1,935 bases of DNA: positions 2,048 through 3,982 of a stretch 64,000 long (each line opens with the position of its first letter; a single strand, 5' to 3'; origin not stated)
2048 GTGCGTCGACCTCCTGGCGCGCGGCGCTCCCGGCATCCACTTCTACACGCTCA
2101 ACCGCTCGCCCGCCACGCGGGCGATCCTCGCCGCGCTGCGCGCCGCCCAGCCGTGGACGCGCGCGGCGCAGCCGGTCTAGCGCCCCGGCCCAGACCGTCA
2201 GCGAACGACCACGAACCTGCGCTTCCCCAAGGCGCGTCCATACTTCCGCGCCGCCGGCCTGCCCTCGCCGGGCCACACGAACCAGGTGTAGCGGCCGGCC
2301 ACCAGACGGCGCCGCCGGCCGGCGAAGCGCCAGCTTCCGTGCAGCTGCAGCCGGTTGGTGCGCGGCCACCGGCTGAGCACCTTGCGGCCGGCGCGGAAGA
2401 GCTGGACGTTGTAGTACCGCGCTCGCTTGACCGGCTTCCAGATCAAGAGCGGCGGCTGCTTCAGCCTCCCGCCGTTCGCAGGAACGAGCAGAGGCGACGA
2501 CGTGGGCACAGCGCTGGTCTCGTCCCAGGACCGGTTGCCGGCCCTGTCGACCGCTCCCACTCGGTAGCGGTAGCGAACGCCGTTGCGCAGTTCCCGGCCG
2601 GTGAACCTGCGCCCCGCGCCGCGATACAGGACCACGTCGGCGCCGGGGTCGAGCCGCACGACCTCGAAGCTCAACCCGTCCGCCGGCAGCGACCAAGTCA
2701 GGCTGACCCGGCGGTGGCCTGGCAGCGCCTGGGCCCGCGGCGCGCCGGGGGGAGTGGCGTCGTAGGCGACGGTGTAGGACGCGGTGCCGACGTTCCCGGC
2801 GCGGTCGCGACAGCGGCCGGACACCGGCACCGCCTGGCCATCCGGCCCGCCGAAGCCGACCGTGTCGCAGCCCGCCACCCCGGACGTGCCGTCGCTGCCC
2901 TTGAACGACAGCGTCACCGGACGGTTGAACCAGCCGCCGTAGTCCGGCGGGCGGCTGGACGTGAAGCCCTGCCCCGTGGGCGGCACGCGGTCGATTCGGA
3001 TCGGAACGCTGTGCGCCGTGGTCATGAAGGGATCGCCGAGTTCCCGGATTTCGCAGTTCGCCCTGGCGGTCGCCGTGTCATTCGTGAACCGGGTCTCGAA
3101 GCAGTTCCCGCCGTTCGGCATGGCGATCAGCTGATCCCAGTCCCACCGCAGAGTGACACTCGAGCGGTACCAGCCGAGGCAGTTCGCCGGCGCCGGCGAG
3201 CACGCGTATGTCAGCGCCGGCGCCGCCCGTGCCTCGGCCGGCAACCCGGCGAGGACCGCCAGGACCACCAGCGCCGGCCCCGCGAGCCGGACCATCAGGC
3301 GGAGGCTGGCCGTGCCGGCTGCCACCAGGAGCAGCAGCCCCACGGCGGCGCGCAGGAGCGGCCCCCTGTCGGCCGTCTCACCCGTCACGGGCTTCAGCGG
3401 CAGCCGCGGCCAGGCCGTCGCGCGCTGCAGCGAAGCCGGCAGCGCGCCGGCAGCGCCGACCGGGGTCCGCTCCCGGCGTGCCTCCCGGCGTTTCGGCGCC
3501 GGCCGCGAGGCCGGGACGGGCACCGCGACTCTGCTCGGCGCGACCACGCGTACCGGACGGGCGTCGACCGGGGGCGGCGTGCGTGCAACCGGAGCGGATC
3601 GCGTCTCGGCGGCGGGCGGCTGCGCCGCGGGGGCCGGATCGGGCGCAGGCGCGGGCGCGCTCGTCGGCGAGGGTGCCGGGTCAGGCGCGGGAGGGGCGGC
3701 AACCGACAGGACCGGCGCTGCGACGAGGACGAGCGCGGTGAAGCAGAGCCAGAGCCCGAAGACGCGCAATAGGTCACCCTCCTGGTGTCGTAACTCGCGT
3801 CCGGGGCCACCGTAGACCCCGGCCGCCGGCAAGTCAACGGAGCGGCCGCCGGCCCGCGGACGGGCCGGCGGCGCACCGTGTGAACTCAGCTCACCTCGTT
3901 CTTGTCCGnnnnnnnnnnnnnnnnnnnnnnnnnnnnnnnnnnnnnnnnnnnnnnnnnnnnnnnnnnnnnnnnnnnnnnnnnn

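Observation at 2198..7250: Candidate undescribed cell-surface system: membrane-tethered sigma factor head-to-head with an operon of three exported proteins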

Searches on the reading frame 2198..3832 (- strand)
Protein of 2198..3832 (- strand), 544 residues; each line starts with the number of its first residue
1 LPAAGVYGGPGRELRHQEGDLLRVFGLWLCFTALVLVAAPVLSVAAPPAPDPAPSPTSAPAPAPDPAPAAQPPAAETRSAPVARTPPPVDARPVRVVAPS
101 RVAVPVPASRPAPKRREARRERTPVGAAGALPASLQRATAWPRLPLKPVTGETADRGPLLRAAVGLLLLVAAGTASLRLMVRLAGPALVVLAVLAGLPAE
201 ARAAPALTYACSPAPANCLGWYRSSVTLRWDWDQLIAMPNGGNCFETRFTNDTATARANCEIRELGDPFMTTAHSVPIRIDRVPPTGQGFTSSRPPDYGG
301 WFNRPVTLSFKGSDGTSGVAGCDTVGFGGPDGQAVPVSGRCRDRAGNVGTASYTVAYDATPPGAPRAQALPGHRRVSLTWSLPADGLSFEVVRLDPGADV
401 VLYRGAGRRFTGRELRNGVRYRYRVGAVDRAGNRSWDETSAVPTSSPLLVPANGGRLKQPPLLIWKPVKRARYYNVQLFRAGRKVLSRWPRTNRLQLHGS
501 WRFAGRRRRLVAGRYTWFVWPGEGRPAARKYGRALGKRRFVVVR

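Call 3: search_protein_families(library=pfam, proteins=[window:2198-3832:-], max_evalue=1)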
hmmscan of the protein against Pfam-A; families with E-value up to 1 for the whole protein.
window:2198-3832:- (544 aa): 0 families

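Call 4: search_protein_families(library=ncbifam, proteins=[window:2198-3832:-], max_evalue=1)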
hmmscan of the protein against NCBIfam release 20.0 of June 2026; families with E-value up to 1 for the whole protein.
window:2198-3832:- (544 aa): 2 families
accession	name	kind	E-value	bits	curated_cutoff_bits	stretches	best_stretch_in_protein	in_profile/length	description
NF045522.1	MXAN_2561_fam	equivalog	7.9e-11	42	150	1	339-437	146-250/304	MXAN_2561 family MXYO-CTERM-anchored protein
TIGR03000.1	plancto_dom_1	domain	0.0056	16.6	43.1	1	404-440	25-61/75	TIGR03000 domain-containing protein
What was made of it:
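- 2198..3769 (-): Protein C, basic (pI 11.4). Sub-parts: signal or anchor segment (3683-3769), Pro-rich spacer, a hairpin of two TM helices (3290-3364, 3224-3289), then Ig/FN3-like ectodomains. It is split into two genes (C1, C2) in many loci. Sub-threshold NCBIfam hit to the MXAN_2561 family, 8e-11 (call 4).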
